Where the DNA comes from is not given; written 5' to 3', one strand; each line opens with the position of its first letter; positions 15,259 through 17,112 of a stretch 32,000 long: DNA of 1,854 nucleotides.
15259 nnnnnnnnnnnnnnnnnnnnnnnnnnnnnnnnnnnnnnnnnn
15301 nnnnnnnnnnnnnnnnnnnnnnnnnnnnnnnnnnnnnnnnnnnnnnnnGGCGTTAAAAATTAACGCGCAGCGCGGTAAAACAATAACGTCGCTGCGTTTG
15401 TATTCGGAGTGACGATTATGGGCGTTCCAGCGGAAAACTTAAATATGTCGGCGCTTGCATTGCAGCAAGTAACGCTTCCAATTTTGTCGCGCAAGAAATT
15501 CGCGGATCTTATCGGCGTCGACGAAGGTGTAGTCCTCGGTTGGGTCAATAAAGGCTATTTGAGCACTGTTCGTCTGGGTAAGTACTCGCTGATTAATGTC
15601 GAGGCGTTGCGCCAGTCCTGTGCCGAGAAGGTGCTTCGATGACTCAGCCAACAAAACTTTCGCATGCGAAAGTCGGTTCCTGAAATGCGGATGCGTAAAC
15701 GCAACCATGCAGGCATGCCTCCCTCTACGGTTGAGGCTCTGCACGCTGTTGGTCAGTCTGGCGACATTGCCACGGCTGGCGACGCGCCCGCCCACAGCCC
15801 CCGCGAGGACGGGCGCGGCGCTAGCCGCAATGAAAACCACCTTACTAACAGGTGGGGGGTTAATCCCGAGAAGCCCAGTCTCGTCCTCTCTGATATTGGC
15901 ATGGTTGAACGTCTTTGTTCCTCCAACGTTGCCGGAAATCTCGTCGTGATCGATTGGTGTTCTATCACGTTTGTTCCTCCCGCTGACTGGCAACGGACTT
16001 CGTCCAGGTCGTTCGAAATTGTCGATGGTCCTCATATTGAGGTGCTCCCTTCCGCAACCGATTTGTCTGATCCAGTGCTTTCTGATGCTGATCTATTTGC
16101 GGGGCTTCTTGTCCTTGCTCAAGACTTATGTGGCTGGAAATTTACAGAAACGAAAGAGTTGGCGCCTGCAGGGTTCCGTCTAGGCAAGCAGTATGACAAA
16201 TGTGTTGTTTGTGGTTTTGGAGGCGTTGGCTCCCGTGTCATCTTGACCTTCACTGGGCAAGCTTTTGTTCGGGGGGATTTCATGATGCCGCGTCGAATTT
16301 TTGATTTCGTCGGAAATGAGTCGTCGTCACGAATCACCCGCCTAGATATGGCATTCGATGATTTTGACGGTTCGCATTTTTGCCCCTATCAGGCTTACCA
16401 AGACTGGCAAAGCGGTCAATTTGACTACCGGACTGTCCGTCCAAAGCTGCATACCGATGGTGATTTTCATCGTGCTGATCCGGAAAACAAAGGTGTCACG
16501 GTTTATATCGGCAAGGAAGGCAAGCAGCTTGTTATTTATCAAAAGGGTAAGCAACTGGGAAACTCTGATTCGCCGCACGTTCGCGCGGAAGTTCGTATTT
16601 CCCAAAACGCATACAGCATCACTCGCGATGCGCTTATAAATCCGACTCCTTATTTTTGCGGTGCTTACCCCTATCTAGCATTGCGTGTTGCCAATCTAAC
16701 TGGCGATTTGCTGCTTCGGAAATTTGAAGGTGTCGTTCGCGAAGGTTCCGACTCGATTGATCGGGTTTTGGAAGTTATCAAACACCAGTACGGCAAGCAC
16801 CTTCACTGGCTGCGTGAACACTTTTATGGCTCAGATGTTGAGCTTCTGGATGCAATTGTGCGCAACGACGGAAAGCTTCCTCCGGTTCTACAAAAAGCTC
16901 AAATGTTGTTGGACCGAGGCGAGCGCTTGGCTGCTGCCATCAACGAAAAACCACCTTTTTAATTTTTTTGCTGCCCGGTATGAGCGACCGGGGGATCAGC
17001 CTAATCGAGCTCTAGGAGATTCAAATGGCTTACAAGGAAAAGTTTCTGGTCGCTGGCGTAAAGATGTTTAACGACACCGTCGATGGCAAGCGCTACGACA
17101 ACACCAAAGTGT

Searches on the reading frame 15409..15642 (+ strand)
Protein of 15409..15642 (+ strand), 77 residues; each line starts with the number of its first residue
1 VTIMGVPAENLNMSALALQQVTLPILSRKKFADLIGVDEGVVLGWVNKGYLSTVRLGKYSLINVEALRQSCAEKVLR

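Call 9: search_protein_families(library=pfam, proteins=[window:15409-15642:+], max_evalue=0.01)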
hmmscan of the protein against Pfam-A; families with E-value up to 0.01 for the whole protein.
window:15409-15642:+ (77 aa): 0 families

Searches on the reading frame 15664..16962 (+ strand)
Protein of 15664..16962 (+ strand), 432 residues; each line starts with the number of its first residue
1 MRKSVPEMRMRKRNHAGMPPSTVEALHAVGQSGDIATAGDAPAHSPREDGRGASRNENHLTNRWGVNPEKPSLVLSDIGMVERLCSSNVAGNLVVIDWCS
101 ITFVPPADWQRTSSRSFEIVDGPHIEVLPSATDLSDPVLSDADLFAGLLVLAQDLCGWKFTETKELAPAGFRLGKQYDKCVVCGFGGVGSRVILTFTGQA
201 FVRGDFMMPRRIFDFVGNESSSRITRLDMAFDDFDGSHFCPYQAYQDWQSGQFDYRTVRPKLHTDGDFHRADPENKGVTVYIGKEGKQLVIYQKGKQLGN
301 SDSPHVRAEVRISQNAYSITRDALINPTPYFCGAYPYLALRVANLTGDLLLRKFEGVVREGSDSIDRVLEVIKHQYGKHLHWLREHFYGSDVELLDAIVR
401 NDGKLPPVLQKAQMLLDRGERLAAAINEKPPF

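Call 9: search_protein_families(library=pfam, proteins=[window:15664-16962:+], max_evalue=0.01)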
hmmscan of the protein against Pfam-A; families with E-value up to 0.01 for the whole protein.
window:15664-16962:+ (432 aa): 1 family
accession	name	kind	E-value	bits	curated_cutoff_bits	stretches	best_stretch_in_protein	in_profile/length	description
PF02486.25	Rep_trans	-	2.1e-20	73.7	29.6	1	223-330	2-111/201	Replication initiation factor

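Call 45: find_related_loci(query=window:15664-16959:+, collection=viral_contigs, flank=8000)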
Query window:15664-16959:+ (432 aa) in viral_contigs; peptide patterns used: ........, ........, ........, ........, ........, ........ (x = any residue, [..] = any of these).
3 stretches matched a pattern, but none encodes a relative of the query by tblastn (E <= 1e-3).

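Call 46: find_homologous_proteins(query=window:15664-16959:+, max_evalue=1e-10)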
Query window:15664-16959:+ (432 aa): 4 proteins with E <= 1e-10 among 8000 candidates.
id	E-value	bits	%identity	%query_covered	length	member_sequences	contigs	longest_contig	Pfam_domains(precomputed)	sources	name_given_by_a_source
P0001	5.0e-294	993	100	98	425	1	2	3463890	PF02486.26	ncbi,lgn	-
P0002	1.5e-256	869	88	98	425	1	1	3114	PF02486.26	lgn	-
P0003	4.1e-207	706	73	100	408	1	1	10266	PF02486.26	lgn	-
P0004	1.4e-150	520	62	84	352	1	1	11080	PF02486.26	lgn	-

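Call 47: find_encoding_contigs(protein=P0003, flank=10000, max_places=3)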
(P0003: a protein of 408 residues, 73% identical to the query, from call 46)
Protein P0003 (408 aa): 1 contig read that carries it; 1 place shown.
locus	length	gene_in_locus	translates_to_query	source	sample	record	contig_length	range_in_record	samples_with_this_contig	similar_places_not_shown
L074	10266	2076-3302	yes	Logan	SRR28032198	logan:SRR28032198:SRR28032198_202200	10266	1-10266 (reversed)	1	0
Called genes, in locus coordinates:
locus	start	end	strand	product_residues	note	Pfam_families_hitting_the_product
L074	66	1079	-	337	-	PF24624:Int_N, PF00589:Phage_integrase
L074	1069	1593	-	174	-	-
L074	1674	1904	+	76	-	-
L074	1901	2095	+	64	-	-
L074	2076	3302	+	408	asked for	PF02486:Rep_trans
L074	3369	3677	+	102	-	-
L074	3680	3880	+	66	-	-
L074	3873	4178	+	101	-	-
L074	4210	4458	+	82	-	-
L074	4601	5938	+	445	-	-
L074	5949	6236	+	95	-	PF10734:DUF2523 (weak)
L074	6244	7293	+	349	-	PF05707:Zot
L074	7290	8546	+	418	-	PF00263:Secretin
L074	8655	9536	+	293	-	-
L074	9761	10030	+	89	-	PF13744:HTH_37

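Call 48: find_encoding_contigs(protein=P0004, flank=10000, max_places=3)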
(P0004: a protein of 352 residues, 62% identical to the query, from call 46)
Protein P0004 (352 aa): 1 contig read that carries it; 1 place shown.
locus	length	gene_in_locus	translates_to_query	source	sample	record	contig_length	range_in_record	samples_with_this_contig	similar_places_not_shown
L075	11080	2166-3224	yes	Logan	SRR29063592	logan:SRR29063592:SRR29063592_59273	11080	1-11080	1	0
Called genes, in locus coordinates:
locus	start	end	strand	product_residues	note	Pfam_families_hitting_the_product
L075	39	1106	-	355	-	PF24624:Int_N, PF00589:Phage_integrase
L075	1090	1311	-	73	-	-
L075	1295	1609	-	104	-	-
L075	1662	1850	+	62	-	PF12728:HTH_17 (weak)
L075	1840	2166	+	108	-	-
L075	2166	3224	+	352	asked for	PF02486:Rep_trans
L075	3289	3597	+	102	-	-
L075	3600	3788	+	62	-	-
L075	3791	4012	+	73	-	-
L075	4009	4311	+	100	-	-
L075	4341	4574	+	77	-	-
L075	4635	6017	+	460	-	-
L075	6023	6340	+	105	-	-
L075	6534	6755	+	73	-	PF05707:Zot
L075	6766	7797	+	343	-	PF05707:Zot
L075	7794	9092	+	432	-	PF00263:Secretin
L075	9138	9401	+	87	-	-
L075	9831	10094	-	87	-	-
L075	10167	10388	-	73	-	-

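Call 49: find_encoding_contigs(protein=P0002, flank=10000, max_places=3)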
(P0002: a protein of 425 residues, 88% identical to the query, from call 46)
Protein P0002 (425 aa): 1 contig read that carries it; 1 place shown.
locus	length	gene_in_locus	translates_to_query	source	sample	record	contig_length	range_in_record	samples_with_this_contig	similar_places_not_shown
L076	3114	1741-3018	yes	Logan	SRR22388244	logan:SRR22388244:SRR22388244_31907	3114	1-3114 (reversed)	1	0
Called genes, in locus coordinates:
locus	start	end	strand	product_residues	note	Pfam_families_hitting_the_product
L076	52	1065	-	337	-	PF24624:Int_N, PF00589:Phage_integrase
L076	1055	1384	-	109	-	-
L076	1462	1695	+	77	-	-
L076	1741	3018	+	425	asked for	PF02486:Rep_trans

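Call 82: search_protein_families(library=pfam, proteins=[L074:8655-9533:+, L074:9761-10027:+, L074:1901-2092:+, L075:9138-9398:+], max_evalue=0.1)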
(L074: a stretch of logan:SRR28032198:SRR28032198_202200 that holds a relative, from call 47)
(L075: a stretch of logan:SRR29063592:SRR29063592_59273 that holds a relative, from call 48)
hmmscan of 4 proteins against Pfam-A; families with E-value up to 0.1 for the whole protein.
L074:8655-9533:+ (293 aa): 0 families

L074:9761-10027:+ (89 aa): 5 families
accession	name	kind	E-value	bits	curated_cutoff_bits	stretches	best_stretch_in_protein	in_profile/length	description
PF13744.12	HTH_37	-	5.2e-09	36.2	27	1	19-88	9-77/80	Helix-turn-helix domain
PF01381.28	HTH_3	-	0.00055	20.3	23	1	40-86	7-52/55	Helix-turn-helix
PF13443.12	HTH_26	-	0.0021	18.7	22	1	40-86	9-54/63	Cro/C1-type HTH DNA-binding domain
PF02635.20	DsrE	-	0.082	13.5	22.7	1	21-81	55-109/116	DsrE/DsrF-like family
PF13560.12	HTH_31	-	0.092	13.5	27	0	43-84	15-56/64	Helix-turn-helix domain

L074:1901-2092:+ (64 aa): 0 families

L075:9138-9398:+ (87 aa): 0 families

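Call 83: find_encoding_contigs(protein=P0001, flank=1000, max_places=3)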
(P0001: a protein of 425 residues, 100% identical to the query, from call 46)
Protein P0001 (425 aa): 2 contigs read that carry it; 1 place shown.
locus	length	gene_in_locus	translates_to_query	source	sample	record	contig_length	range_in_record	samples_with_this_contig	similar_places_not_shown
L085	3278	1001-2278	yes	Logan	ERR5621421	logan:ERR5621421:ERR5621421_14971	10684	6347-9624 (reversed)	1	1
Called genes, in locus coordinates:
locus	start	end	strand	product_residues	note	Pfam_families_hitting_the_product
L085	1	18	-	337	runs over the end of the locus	PF24624:Int_N, PF00589:Phage_integrase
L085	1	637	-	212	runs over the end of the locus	-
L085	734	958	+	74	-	-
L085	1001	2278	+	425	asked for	PF02486:Rep_trans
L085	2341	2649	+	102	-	-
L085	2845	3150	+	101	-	-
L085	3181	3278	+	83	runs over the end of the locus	-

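Call 84: find_encoding_contigs(protein=P0001, flank=10000, max_places=3)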
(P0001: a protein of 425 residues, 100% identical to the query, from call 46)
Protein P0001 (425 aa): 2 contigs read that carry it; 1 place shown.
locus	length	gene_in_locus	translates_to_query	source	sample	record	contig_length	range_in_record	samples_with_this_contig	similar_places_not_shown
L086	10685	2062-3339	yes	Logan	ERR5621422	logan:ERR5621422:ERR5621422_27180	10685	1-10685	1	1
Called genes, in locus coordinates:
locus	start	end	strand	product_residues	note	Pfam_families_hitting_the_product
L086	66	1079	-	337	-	PF24624:Int_N, PF00589:Phage_integrase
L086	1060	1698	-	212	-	-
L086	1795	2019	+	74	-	-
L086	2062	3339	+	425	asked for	PF02486:Rep_trans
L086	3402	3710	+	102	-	-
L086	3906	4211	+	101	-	-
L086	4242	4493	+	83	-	-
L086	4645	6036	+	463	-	-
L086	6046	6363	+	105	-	-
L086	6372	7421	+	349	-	PF05707:Zot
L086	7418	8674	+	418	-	PF00263:Secretin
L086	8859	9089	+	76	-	-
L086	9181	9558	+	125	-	-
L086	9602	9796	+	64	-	-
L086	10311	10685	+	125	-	?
